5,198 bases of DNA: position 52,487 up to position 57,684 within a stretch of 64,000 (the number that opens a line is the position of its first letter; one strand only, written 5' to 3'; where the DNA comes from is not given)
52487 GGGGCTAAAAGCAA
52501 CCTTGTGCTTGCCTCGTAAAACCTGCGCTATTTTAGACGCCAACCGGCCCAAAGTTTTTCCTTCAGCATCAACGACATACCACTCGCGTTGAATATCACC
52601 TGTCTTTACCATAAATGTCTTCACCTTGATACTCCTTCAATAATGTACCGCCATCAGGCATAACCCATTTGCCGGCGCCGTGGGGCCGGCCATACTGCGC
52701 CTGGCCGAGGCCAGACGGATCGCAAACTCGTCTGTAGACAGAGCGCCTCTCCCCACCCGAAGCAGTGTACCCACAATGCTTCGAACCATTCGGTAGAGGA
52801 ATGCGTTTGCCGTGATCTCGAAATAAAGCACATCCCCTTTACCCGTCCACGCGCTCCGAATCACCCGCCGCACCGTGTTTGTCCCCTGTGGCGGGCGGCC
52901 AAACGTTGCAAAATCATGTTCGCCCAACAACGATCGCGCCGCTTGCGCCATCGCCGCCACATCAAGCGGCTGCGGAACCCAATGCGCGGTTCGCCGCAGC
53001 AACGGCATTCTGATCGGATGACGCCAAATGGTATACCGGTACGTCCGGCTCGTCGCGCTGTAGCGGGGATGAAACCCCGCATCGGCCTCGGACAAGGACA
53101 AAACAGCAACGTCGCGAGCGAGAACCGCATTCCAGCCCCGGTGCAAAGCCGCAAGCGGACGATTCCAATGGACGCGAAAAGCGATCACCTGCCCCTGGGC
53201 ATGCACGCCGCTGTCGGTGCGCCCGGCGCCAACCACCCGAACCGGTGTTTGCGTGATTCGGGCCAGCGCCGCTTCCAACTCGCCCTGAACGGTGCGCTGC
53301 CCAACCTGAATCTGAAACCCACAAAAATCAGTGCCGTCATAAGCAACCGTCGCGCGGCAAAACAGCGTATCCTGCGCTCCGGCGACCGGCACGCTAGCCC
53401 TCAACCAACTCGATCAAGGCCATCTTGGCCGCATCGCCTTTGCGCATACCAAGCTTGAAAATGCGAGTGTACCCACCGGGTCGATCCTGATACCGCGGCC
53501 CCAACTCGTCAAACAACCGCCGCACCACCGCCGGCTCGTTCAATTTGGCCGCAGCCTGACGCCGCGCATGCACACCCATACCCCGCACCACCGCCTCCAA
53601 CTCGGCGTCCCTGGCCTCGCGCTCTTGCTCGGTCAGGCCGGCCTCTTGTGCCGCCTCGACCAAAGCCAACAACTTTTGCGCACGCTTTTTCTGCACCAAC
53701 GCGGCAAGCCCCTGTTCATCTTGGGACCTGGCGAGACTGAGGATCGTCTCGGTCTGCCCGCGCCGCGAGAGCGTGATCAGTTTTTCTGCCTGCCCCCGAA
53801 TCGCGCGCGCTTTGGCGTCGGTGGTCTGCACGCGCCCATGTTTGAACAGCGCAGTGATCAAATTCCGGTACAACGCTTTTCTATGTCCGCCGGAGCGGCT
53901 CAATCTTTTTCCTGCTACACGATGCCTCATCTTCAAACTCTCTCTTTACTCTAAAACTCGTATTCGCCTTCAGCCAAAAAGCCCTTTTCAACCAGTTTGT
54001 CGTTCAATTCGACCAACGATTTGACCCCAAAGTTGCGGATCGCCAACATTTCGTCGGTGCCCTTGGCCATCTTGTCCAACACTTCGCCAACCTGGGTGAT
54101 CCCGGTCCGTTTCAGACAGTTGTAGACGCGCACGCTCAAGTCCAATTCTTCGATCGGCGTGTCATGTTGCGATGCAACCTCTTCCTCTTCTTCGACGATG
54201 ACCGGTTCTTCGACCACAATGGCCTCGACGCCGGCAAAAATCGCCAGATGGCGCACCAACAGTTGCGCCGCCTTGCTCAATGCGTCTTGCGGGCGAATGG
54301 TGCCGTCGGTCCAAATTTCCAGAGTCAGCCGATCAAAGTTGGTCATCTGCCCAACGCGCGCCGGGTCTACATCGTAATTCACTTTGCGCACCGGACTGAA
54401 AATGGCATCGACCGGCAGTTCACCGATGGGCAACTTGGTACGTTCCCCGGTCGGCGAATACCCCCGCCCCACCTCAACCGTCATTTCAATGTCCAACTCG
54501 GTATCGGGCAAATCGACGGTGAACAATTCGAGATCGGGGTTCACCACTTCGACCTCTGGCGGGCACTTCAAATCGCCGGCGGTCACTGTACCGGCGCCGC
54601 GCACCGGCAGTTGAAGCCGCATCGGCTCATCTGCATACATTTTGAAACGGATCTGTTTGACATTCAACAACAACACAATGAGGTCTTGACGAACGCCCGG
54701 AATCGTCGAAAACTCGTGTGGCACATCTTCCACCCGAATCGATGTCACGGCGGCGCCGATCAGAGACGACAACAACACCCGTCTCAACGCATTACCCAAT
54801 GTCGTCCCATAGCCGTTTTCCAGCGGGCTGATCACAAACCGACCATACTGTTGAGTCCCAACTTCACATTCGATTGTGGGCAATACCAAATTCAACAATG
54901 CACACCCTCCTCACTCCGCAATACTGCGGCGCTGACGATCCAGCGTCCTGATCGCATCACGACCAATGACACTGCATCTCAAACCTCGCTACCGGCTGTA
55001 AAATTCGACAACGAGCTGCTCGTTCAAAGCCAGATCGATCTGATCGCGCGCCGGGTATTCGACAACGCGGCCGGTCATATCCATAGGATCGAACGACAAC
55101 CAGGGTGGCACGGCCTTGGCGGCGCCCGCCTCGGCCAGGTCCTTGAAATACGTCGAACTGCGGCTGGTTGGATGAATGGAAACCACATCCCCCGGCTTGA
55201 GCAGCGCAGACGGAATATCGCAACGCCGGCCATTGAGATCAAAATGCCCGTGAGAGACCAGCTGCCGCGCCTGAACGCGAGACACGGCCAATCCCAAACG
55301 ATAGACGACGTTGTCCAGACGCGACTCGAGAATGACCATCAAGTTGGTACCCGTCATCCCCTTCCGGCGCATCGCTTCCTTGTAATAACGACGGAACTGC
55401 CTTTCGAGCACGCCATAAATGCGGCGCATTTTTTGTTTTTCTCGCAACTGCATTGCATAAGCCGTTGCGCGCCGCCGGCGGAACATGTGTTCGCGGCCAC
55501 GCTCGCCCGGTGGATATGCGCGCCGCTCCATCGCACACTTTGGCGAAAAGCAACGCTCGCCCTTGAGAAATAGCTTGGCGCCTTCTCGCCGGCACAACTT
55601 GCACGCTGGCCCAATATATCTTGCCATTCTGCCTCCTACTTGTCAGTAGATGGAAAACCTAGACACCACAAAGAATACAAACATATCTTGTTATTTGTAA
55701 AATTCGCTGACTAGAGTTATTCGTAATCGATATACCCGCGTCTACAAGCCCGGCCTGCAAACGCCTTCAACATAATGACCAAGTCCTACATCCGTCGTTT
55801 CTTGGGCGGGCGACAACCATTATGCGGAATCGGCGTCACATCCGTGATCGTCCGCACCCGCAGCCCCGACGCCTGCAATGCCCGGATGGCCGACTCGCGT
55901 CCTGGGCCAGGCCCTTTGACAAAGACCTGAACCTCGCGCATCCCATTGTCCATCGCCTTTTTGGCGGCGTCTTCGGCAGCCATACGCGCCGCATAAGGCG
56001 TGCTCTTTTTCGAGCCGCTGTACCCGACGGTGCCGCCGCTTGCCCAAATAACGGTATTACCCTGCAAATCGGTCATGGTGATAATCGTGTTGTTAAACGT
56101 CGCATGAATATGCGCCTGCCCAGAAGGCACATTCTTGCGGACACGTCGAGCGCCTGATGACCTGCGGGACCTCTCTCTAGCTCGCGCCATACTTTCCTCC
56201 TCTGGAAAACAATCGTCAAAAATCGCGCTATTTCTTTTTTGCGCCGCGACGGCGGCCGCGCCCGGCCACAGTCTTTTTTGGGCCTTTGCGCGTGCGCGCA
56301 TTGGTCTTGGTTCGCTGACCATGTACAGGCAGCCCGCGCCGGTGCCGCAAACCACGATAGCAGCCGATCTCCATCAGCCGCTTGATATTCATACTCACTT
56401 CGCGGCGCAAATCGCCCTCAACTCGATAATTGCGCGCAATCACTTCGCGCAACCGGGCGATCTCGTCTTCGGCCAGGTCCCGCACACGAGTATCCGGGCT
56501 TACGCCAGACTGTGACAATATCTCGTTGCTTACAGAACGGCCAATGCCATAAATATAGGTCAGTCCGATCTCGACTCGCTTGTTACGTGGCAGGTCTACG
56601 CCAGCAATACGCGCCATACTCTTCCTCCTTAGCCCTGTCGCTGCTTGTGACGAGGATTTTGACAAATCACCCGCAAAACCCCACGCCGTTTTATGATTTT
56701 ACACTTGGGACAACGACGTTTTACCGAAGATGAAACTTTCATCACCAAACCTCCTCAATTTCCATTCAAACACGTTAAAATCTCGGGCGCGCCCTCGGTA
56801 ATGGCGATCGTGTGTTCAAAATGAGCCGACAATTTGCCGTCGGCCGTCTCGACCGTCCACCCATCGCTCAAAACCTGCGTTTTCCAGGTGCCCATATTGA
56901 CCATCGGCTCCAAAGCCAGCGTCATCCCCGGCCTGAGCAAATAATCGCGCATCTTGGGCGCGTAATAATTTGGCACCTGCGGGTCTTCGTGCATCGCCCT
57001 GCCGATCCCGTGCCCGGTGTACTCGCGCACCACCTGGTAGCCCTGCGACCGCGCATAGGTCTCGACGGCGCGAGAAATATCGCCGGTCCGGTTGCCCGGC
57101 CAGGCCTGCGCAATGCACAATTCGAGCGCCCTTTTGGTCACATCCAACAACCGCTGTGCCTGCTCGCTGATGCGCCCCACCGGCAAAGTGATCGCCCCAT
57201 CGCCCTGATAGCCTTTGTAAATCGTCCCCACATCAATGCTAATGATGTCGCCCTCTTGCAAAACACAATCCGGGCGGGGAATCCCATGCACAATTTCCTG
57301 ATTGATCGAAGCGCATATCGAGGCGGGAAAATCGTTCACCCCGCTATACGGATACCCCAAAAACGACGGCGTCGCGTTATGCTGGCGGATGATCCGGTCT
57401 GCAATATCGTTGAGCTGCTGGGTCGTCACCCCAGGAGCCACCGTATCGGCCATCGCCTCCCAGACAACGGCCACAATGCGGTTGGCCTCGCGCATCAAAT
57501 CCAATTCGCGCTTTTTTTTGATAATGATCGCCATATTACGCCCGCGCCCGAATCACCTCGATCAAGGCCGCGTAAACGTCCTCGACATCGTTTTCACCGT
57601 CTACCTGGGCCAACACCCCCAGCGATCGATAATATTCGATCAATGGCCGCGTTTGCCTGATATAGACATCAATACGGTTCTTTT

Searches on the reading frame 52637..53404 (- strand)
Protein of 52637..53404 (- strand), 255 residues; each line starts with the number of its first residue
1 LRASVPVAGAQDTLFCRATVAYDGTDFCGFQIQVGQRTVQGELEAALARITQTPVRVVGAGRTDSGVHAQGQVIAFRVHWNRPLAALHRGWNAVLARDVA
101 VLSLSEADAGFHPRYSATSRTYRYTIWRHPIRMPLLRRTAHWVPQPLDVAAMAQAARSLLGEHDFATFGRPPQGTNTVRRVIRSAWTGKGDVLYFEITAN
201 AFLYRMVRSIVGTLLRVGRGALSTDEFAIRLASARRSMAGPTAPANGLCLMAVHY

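Call 22: search_protein_families(library=pfam, proteins=[window:52637-53404:-], max_evalue=0.001)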
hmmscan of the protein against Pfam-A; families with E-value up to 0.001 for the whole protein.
window:52637-53404:- (255 aa): 1 family
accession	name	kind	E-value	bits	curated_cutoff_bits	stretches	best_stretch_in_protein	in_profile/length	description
PF01416.25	PseudoU_synth_1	-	8.8e-40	136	23.3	2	155-255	1-107/108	tRNA pseudouridine synthase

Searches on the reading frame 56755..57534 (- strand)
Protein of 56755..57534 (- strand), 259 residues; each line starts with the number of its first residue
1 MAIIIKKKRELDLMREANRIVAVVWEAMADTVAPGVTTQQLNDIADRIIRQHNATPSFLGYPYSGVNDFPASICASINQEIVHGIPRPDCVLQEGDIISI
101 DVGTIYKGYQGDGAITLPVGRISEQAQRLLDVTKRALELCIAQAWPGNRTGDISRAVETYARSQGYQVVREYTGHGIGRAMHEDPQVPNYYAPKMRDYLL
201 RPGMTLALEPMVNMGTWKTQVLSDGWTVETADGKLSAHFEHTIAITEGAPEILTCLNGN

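Call 22: search_protein_families(library=pfam, proteins=[window:56755-57534:-], max_evalue=0.001)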
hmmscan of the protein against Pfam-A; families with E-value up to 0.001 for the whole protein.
window:56755-57534:- (259 aa): 1 family
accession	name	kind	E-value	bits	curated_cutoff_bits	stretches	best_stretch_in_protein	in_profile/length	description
PF00557.29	Peptidase_M24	-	5.3e-51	173.8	23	1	13-247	2-208/208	Metallopeptidase family M24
